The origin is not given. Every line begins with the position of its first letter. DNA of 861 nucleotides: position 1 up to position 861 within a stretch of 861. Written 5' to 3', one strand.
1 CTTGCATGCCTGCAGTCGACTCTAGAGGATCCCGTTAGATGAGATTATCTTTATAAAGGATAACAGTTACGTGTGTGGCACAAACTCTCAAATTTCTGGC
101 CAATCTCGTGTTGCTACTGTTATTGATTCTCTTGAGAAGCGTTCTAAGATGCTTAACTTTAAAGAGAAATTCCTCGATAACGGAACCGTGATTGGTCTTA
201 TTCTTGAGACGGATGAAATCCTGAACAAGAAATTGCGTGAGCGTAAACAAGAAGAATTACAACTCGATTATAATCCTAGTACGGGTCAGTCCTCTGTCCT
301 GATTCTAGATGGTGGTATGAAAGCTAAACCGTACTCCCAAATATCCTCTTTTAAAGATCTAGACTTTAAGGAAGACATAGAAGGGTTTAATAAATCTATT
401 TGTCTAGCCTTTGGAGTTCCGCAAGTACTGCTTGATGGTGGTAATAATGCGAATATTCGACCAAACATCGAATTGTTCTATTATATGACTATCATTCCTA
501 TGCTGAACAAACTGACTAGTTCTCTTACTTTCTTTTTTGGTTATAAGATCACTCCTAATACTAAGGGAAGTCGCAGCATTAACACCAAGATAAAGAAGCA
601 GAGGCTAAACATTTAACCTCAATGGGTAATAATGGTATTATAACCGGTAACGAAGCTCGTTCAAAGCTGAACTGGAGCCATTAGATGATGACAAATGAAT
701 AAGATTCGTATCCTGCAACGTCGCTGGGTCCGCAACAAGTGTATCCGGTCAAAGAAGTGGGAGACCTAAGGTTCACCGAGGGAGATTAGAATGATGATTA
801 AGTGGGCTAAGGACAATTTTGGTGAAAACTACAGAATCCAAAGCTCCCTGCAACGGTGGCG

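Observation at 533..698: Portal C-terminus is split across three reading frames; two single-base indels would restore one ORF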

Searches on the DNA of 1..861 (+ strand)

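Call 6: search_dna_similar(query=window:30-861:+, collection=phages, mode=near)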
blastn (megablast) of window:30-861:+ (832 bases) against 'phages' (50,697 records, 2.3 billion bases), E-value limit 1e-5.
Records with a match: 439; places in all: 440; records where one place covers at least 80% of the query: 432.
Best place of each record, by identity: 95-99% 19; 90-95% 201; 80-90% 219.
By first word of the organism name: Salmonella 267; Escherichia 130; Phage 12; Bacteriophage 10; Shigella 4; Klebsiella 4; Citrobacter 3; Listeria 2; Campylobacter 2; Yersinia 2; and 3 more.
By host as written in the record: - 57; Escherichia coli 42; Salmonella enterica subsp. enterica serovar Enteritidis PT1 39; Salmonella sp. 24; Salmonella enterica 23; Salmonella enterica subsp. enterica serovar Enteritidis 21; Salmonella enterica subsp. enterica 19; Salmonella enterica subsp. enterica serovar Typhimurium 17; and 92 more.
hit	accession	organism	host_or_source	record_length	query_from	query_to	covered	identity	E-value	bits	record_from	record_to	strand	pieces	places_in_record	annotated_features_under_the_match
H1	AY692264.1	Escherichia phage T5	-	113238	7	809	97%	96.4%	0e+0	1332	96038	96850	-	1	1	pb7: putative portal protein | N5: head protein pb10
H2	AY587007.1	Escherichia phage T5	-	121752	7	809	97%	96.4%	0e+0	1332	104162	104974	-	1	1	portal protein | putative major tail subunit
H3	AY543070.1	Escherichia phage T5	-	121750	7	809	97%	96.4%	0e+0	1332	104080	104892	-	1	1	portal protein | putative tail protein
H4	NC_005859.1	Escherichia phage T5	Escherichia coli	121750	7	809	97%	96.4%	0e+0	1332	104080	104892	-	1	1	portal protein | Hoc-like head decoration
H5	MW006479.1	Salmonella phage GEC_vB_N5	Salmonella enterica Enteritidis SeE.3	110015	7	809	97%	95.8%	0e+0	1304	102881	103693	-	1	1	portal (connector) protein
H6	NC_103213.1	Salmonella phage GEC_vB_N5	Salmonella enterica Enteritidis SeE.3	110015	7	809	97%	95.8%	0e+0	1304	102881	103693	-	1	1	portal (connector) protein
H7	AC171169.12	Escherichia phage H8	-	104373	7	809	97%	95.7%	0e+0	1299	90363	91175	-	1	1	record has no annotation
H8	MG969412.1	Salmonella phage GE_vB_N5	Salmonella enterica subsp. enterica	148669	7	809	97%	95.6%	0e+0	1291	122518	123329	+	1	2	record has no annotation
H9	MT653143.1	Salmonella phage 3sent1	Salmonella enterica subsp. enterica ...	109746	7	809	97%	95.5%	0e+0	1288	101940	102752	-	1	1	portal protein | neck whiskers protein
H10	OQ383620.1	Salmonella phage MET_P1_100_107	wastewater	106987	7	809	97%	95.5%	0e+0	1288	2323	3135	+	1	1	portal protein | hypothetical protein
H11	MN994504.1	Phage NBSal005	-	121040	7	809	97%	95.3%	0e+0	1282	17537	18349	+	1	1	portal (connector) protein | tail fiber protein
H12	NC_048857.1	Phage NBSal005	-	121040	7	809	97%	95.3%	0e+0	1282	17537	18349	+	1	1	portal (connector) protein | Hoc-like head decoration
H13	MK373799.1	Escherichia phage vB_EcoS_EASG3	Escherichia coli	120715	7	809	97%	95.2%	0e+0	1277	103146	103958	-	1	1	portal protein | hypothetical protein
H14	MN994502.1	Phage NBSal003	-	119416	7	809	97%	95.0%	0e+0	1266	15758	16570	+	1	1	portal (connector) protein | tail fiber protein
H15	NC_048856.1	Phage NBSal003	-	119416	7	809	97%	95.0%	0e+0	1266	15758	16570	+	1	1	portal (connector) protein | Hoc-like head decoration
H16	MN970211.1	Phage NBEco001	-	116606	7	809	97%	94.7%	0e+0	1254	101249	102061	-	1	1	portal (connector) protein | tail fiber protein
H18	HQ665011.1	Escherichia phage vB_EcoS_AKFV33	Escherichia coli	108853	7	809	97%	94.2%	0e+0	1232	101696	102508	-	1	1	orf153: portal protein | orf152: putative tail protein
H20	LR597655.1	Escherichia phage T5_ev219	-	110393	7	809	97%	94.1%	0e+0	1227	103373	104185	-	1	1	portal protein | decorating protein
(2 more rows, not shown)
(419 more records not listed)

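Call 7: get_annotated_region(hit=H4, flank=1500)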
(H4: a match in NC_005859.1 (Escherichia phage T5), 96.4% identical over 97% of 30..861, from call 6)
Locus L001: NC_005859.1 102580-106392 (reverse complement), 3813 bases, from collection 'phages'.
description: Enterobacteria phage T5, complete genome.
organism: Escherichia phage T5 (NCBI taxid 2695836)
taxonomy: Viruses; Duplodnaviria; Heunggongvirae; Uroviricota; Caudoviricetes; Demerecviridae; Markadamsvirinae; Tequintavirus; Tequintavirus T5
host: Escherichia coli; source: -; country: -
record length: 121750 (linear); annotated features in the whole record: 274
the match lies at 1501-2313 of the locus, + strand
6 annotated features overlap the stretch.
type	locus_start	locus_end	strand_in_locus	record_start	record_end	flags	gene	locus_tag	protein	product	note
CDS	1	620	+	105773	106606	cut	-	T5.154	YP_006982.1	endonuclease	similar to to YOMD TrEMBL 064041; contains single transmembrane domain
CDS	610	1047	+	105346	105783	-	-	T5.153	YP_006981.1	hypothetical protein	-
CDS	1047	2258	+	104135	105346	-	-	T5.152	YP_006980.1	portal protein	matches to InterPro family IPR006427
CDS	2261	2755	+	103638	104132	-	-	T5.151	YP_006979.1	Hoc-like head decoration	identified by sequence semilarity to numerous bacteriophage tail proteins; matches to InterPro domains IPR000601, ...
CDS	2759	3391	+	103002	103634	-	-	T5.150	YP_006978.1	head maturation protease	identified by match to Interpro family IPR006433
CDS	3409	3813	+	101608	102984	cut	D20-21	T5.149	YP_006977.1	major head protein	Pb8; matches to InterPro family IPR006444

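Call 8: get_annotated_region(hit=H1, flank=300)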
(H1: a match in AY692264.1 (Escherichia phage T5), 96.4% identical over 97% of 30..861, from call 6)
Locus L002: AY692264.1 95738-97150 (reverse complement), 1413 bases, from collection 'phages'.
description: Bacteriophage T5 strain st0 deletion mutant, complete genome.
organism: Escherichia phage T5 (NCBI taxid 2695836)
taxonomy: Viruses; Duplodnaviria; Heunggongvirae; Uroviricota; Caudoviricetes; Demerecviridae; Markadamsvirinae; Tequintavirus; Tequintavirus T5
host: -; source: -; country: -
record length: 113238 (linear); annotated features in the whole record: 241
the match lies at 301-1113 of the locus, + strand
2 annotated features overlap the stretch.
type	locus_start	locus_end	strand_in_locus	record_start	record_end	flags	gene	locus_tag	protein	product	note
CDS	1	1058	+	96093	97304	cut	pb7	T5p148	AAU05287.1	putative portal protein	head protein pb7; structural protein; identified by N-Terminal sequencing; processed by proteolytic cleavage after K10; ...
CDS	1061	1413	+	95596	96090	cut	N5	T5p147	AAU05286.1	head protein pb10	N5 protein; structural protein; identified by N-Terminal sequencing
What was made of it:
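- On Phage portal protein (Pfam PF04860, HK97-type); specifically T5 pb7: T5 annotation of the region (calls 7, 8).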

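Call 12: search_dna_similar(query=window:600-861:+, collection=phages, mode=distant, max_rows=40)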
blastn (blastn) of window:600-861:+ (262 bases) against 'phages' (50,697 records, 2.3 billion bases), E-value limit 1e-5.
Records with a match: 468; places in all: 469; records where one place covers at least 80% of the query: 438.
Best place of each record, by identity: 80-90% 437; 60-80% 31.
By first word of the organism name: Salmonella 266; Escherichia 130; Phage 12; Vibrio 12; Klebsiella 11; Bacteriophage 10; Proteus 7; Shigella 4; Citrobacter 3; Campylobacter 2; and 8 more.
By host as written in the record: - 62; Escherichia coli 42; Salmonella enterica subsp. enterica serovar Enteritidis PT1 39; Salmonella sp. 24; Salmonella enterica 23; Salmonella enterica subsp. enterica serovar Enteritidis 21; Salmonella enterica subsp. enterica 19; Escherichia coli K-12 17; and 107 more.
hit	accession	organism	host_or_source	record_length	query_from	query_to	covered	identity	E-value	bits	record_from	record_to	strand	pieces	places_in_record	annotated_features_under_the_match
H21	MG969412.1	Salmonella phage GE_vB_N5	Salmonella enterica subsp. enterica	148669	1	261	100%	84.0%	2e-65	254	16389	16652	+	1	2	record has no annotation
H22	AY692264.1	Escherichia phage T5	-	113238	1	239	91%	88.8%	1e-74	284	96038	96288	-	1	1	pb7: putative portal protein | N5: head protein pb10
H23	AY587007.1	Escherichia phage T5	-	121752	1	239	91%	88.8%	1e-74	284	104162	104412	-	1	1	portal protein | putative major tail subunit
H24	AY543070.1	Escherichia phage T5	-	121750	1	239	91%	88.8%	1e-74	284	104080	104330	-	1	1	portal protein | putative tail protein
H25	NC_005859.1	Escherichia phage T5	Escherichia coli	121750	1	239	91%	88.8%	1e-74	284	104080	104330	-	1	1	portal protein | Hoc-like head decoration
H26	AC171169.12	Escherichia phage H8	-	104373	1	239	91%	88.4%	5e-73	279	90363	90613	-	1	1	record has no annotation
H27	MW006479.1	Salmonella phage GEC_vB_N5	Salmonella enterica Enteritidis SeE.3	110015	1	239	91%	88.0%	7e-72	275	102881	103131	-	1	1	portal (connector) protein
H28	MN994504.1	Phage NBSal005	-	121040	1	239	91%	88.0%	7e-72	275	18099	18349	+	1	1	portal (connector) protein | tail fiber protein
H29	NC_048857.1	Phage NBSal005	-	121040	1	239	91%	88.0%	7e-72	275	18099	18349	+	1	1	portal (connector) protein | Hoc-like head decoration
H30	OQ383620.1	Salmonella phage MET_P1_100_107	wastewater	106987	1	239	91%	88.0%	7e-72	275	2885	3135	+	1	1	portal protein | hypothetical protein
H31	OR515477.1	Escherichia phage Es2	Escherichia sp. JL 983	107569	1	239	91%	88.0%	7e-72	275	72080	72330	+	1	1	portal (connector) protein | tail fiber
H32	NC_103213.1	Salmonella phage GEC_vB_N5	Salmonella enterica Enteritidis SeE.3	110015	1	239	91%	88.0%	7e-72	275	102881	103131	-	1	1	portal (connector) protein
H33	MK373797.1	Escherichia phage vB_EcoS_HASG4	Escherichia coli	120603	1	239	91%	87.6%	3e-70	270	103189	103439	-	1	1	portal protein | hypothetical protein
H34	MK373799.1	Escherichia phage vB_EcoS_EASG3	Escherichia coli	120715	1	239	91%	87.6%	3e-70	270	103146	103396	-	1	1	portal protein | hypothetical protein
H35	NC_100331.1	Escherichia phage vB_EcoS_HASG4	Escherichia coli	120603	1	239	91%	87.6%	3e-70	270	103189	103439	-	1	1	portal protein | hypothetical protein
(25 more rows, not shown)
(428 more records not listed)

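Call 13: search_dna_similar(query=window:36-564:+, collection=phages, mode=near, max_rows=30)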
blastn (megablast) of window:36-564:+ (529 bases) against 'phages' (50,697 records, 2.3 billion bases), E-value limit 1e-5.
Records with a match: 439; places in all: 440; records where one place covers at least 80% of the query: 431.
Best place of each record, by identity: >=99% 12; 95-99% 205; 90-95% 218; 80-90% 4.
By first word of the organism name: Salmonella 267; Escherichia 130; Phage 12; Bacteriophage 10; Shigella 4; Klebsiella 4; Citrobacter 3; Listeria 2; Campylobacter 2; Yersinia 2; and 3 more.
By host as written in the record: - 57; Escherichia coli 42; Salmonella enterica subsp. enterica serovar Enteritidis PT1 39; Salmonella sp. 24; Salmonella enterica 23; Salmonella enterica subsp. enterica serovar Enteritidis 21; Salmonella enterica subsp. enterica 19; Salmonella enterica subsp. enterica serovar Typhimurium 17; and 92 more.
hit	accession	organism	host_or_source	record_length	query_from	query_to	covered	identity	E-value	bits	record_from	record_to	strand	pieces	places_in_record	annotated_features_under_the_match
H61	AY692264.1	Escherichia phage T5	-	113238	1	529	100%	100.0%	0e+0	977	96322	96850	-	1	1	pb7: putative portal protein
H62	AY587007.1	Escherichia phage T5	-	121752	1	529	100%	100.0%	0e+0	977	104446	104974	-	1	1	portal protein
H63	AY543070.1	Escherichia phage T5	-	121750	1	529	100%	100.0%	0e+0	977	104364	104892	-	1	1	portal protein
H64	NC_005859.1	Escherichia phage T5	Escherichia coli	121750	1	529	100%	100.0%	0e+0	977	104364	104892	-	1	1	portal protein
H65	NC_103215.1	Salmonella phage GEC_vB_N7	Salmonella enterica Typhimurium SeT.4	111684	1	529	100%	99.4%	0e+0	961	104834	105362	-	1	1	portal (connector) protein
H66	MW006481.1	Salmonella phage GEC_vB_N7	Salmonella enterica Typhimurium SeT.4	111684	1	529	100%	99.4%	0e+0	961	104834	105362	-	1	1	portal (connector) protein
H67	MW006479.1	Salmonella phage GEC_vB_N5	Salmonella enterica Enteritidis SeE.3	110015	1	529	100%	99.4%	0e+0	961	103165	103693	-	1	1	portal (connector) protein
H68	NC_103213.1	Salmonella phage GEC_vB_N5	Salmonella enterica Enteritidis SeE.3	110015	1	529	100%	99.4%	0e+0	961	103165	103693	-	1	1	portal (connector) protein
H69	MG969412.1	Salmonella phage GE_vB_N5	Salmonella enterica subsp. enterica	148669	1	529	100%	99.2%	0e+0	955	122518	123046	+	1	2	record has no annotation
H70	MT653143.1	Salmonella phage 3sent1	Salmonella enterica subsp. enterica ...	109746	1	529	100%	99.2%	0e+0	955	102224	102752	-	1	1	portal protein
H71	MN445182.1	Salmonella phage vB_SalS_SA001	Salmonella enterica subsp. enterica ...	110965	1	529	100%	99.1%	0e+0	950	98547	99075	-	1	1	portal protein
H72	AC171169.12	Escherichia phage H8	-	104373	1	529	100%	99.1%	0e+0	950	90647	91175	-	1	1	record has no annotation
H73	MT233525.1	Salmonella phage vB_Sen_H9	Salmonella enterica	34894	1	529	100%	98.9%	0e+0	944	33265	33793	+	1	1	portal (connector) protein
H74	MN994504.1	Phage NBSal005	-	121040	1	529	100%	98.9%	0e+0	944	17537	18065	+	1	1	portal (connector) protein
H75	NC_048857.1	Phage NBSal005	-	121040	1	529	100%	98.9%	0e+0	944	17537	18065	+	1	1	portal (connector) protein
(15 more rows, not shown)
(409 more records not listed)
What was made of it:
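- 36..564 (+): Error-free part of the read: T5 portal gene pb7, residues 152-327, in window frame 2. It includes the correct T6 run at 533-538. 529/529 identical to four T5 records (call 13).
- On Phage portal protein (Pfam PF04860, HK97-type); specifically T5 pb7: 529/529 identity (call 13).
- It is 100% identical to T5, a Tequintavirus, over 529 bases (calls 7, 13).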

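Call 14: get_annotated_region(hit=H5, flank=150)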
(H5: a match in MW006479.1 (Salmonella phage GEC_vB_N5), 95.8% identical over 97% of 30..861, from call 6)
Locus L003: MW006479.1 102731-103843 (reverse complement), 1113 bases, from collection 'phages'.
description: Salmonella phage GEC_vB_N5, complete genome.
organism: Salmonella phage GEC_vB_N5 (NCBI taxid 2777378)
taxonomy: Viruses; Duplodnaviria; Heunggongvirae; Uroviricota; Caudoviricetes; Demerecviridae; Markadamsvirinae; Tequintavirus
host: Salmonella enterica Enteritidis SeE.3; source: River Mtkvari, Tbilisi; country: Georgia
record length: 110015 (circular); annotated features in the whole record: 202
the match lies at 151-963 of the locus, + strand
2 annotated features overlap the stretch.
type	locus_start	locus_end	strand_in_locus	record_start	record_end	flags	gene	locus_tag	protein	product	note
CDS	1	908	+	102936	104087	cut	-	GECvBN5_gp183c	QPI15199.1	portal (connector) protein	-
CDS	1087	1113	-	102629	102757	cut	-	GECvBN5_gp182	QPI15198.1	hypothetical protein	-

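Call 15: get_annotated_region(hit=H7, flank=150)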
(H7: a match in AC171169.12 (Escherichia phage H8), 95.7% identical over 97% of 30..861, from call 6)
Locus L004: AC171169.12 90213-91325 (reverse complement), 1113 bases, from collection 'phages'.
description: Escherichia phage H8 clone h8_phage, WORKING DRAFT SEQUENCE.
organism: Escherichia phage H8 (NCBI taxid 2886919)
taxonomy: Viruses; Duplodnaviria; Heunggongvirae; Uroviricota; Caudoviricetes; Demerecviridae; Markadamsvirinae; Tequintavirus; Tequintavirus H8
host: -; source: -; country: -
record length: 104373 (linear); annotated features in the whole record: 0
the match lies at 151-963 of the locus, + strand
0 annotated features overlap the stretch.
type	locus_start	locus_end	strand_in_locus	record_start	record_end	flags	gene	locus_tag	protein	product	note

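Call 16: get_annotated_region(hit=H13, flank=150)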
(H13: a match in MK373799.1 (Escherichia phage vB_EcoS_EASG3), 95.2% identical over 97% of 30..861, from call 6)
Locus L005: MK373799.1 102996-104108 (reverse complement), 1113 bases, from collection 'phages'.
description: Escherichia phage vB_EcoS_EASG3, complete genome.
organism: Escherichia phage vB_EcoS_EASG3 (NCBI taxid 2508176)
taxonomy: Viruses; Duplodnaviria; Heunggongvirae; Uroviricota; Caudoviricetes; Demerecviridae; Markadamsvirinae; Tequintavirus
host: Escherichia coli; source: duck dung; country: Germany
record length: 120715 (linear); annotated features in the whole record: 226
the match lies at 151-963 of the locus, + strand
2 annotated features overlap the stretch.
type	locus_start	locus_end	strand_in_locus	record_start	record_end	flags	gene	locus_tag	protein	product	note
CDS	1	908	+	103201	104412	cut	-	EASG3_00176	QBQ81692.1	portal protein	conserved domain Phage_portal pfam04860 Phage portal protein; phage portal protein, HK97 family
CDS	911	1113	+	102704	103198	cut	-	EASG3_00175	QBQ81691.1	hypothetical protein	-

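Call 17: get_annotated_region(hit=H16, flank=150)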
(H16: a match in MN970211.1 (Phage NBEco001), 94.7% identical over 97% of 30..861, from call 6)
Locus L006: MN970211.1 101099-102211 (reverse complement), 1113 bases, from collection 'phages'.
description: Phage NBEco001, complete genome.
organism: Phage NBEco001 (NCBI taxid 2991862)
taxonomy: Viruses; Duplodnaviria; Heunggongvirae; Uroviricota; Caudoviricetes; Demerecviridae; Markadamsvirinae; Tequintavirus; Tequintavirus NBEco001
host: -; source: -; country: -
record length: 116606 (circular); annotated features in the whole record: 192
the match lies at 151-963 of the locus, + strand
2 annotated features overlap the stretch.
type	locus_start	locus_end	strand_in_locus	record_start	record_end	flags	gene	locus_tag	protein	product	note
CDS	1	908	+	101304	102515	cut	-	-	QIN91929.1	portal (connector) protein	-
CDS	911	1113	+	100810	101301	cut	-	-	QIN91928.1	tail fiber protein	-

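Call 18: get_annotated_region(hit=H18, flank=150)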
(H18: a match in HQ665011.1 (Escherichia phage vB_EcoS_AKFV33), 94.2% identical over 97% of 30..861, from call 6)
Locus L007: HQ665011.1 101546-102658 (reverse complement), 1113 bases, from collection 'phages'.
description: Escherichia phage vB_EcoS_AKFV33, complete genome.
organism: Escherichia phage vB_EcoS_AKFV33 (NCBI taxid 2681605)
taxonomy: Viruses; Duplodnaviria; Heunggongvirae; Uroviricota; Caudoviricetes; Demerecviridae; Markadamsvirinae; Tequintavirus; Tequintavirus AKFV33
host: Escherichia coli; source: -; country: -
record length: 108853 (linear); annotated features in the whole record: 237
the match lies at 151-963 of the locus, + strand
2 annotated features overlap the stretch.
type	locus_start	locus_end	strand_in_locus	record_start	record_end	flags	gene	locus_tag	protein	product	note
CDS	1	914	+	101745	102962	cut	orf153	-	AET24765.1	portal protein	sequence similarity to: YP_006980.1| portal protein [Enterobacteria phage T5]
CDS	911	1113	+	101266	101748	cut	orf152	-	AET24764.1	putative tail protein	sequence similarity to: YP_006979.1| putative tail protein [Enterobacteria phage T5]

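Call 19: get_annotated_region(hit=H20, flank=150)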
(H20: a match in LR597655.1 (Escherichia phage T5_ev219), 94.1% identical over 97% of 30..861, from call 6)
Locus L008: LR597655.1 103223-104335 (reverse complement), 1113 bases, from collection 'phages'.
description: Escherichia phage T5_ev219 genome assembly, chromosome: 1.
organism: Escherichia phage T5_ev219 (NCBI taxid 2742947)
taxonomy: Viruses; Duplodnaviria; Heunggongvirae; Uroviricota; Caudoviricetes; Demerecviridae; Markadamsvirinae; Tequintavirus
host: -; source: -; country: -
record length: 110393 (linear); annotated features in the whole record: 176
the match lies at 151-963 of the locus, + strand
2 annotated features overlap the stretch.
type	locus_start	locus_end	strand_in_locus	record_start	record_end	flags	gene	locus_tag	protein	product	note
CDS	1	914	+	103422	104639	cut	-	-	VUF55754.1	portal protein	-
CDS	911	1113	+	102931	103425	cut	-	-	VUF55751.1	decorating protein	-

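Call 20: search_dna_similar(query=window:30-861:+, collection=phages, mode=near, rows=spread, max_rows=14)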
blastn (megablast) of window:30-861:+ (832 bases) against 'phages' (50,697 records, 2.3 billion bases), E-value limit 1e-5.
Records with a match: 439; places in all: 440; records where one place covers at least 80% of the query: 432.
Best place of each record, by identity: 95-99% 19; 90-95% 201; 80-90% 219.
By first word of the organism name: Salmonella 267; Escherichia 130; Phage 12; Bacteriophage 10; Shigella 4; Klebsiella 4; Citrobacter 3; Listeria 2; Campylobacter 2; Yersinia 2; and 3 more.
By host as written in the record: - 57; Escherichia coli 42; Salmonella enterica subsp. enterica serovar Enteritidis PT1 39; Salmonella sp. 24; Salmonella enterica 23; Salmonella enterica subsp. enterica serovar Enteritidis 21; Salmonella enterica subsp. enterica 19; Salmonella enterica subsp. enterica serovar Typhimurium 17; and 92 more.
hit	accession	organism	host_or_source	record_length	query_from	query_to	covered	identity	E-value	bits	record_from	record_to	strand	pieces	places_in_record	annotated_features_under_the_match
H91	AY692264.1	Escherichia phage T5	-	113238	7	809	97%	96.4%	0e+0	1332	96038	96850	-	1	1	pb7: putative portal protein | N5: head protein pb10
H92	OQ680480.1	Salmonella phage phC11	Salmonella enterica subsp. enterica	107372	7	809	97%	93.9%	0e+0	1216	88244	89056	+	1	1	portal (connector) protein | tail fiber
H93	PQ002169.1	Salmonella phage vB_Sen_SG_WM_RUS_R2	Salmonella enterica subsp. enterica ...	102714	7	809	97%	93.5%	0e+0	1199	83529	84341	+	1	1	portal protein | Hoc-like head decoration protein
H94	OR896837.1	Escherichia phage vB_Eco_mar004NP2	Escherichia coli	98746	7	809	97%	93.3%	0e+0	1188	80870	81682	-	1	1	portal protein | tail protein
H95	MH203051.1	Escherichia phage Gostya9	Escherichia coli C600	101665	7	809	97%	92.8%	0e+0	1166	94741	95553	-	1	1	prt: portal protein | dec: decorating protein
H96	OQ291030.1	Salmonella phage Kenya-K16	Salmonella enterica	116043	7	809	97%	92.5%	0e+0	1155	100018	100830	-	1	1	portal (connector) protein | tail fiber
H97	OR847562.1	Listeria phage LM 4-11-1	Listeria monocytogenes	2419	7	809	97%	90.7%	0e+0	1072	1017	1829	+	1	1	record has no annotation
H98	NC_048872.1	Salmonella phage atrejo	Salmonella enterica subsp. enterica ...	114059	7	809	97%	89.5%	0e+0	1016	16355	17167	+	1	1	portal (connector) protein | Hoc-like head decoration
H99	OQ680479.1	Salmonella phage phB7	Salmonella enterica subsp. enterica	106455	7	809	97%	89.5%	0e+0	1016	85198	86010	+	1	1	portal (connector) protein | tail fiber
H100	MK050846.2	Salmonella phage Seafire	Salmonella enterica subsp. enterica ...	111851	7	809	97%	89.3%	0e+0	1011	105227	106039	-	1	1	portal protein | neck whiskers protein | ribosome_binding_site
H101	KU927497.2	Salmonella phage 100268_sal2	Salmonella enterica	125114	7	809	97%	89.2%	0e+0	1005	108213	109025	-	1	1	portal (connector) protein | neck whiskers protein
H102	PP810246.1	Salmonella phage PMBT31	Salmonella enterica subsp. enterica ...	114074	7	809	97%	89.2%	0e+0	1005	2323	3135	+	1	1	portal (connector) protein | tail fiber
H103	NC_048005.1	Salmonella phage S113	Salmonella enterica serotype ...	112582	7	809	97%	88.8%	0e+0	989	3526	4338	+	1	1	portal protein | tail protein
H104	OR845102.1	Salmonella phage S.Hadar 4-5-1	Salmonella enterica subsp. enterica ...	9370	7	166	19%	96.3%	1e-67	263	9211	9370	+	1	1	record has no annotation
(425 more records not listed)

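Call 21: get_annotated_region(hit=H92, flank=150)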
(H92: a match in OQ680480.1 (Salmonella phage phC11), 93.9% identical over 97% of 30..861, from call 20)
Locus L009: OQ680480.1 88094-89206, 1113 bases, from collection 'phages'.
description: Salmonella phage phC11, complete genome.
organism: Salmonella phage phC11 (NCBI taxid 3038309)
taxonomy: Viruses; Duplodnaviria; Heunggongvirae; Uroviricota; Caudoviricetes; Demerecviridae; Markadamsvirinae; Tequintavirus
host: Salmonella enterica subsp. enterica; source: Poultry litter samples and slaughterhouse waste; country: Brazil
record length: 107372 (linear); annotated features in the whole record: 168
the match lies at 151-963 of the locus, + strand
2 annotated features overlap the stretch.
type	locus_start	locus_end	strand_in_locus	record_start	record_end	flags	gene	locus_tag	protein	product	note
CDS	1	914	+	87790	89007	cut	-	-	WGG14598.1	portal (connector) protein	-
CDS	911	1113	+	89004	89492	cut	-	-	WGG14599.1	tail fiber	-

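Call 22: get_annotated_region(hit=H95, flank=150)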
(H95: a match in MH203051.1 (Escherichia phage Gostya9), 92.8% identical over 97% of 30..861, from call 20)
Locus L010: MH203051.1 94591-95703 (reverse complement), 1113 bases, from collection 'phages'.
description: Escherichia phage Gostya9, complete genome.
organism: Escherichia phage Gostya9 (NCBI taxid 2182345)
taxonomy: Viruses; Duplodnaviria; Heunggongvirae; Uroviricota; Caudoviricetes; Demerecviridae; Markadamsvirinae; Tequintavirus; Tequintavirus gostya9
host: Escherichia coli C600; source: horse feces; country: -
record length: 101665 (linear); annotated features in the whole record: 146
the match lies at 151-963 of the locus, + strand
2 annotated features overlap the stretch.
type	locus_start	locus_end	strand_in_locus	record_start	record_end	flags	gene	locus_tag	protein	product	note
CDS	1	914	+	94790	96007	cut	prt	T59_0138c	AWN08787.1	portal protein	portal protein (DT57C_000124)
CDS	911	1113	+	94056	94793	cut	dec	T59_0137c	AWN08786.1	decorating protein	decorating protein (DT57C_000123)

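Call 23: get_annotated_region(hit=H98, flank=150)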
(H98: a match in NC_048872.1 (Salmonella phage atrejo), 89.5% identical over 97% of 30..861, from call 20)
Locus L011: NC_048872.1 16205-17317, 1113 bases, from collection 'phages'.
description: Salmonella phage atrejo, complete genome.
organism: Salmonella phage atrejo (NCBI taxid 2713277)
taxonomy: Viruses; Duplodnaviria; Heunggongvirae; Uroviricota; Caudoviricetes; Demerecviridae; Markadamsvirinae; Epseptimavirus; Epseptimavirus atrejo
host: Salmonella enterica subsp. enterica serovar Enteritidis PT1; source: wastewater; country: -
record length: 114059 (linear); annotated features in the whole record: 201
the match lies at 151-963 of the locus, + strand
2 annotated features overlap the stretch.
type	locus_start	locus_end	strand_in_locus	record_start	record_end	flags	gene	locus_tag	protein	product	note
CDS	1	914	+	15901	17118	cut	-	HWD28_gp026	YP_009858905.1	portal (connector) protein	portal (connector) protein [Vibrio phage JSF10]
CDS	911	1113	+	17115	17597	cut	-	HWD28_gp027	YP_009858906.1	Hoc-like head decoration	putative tail protein [Salmonella virus SPC35]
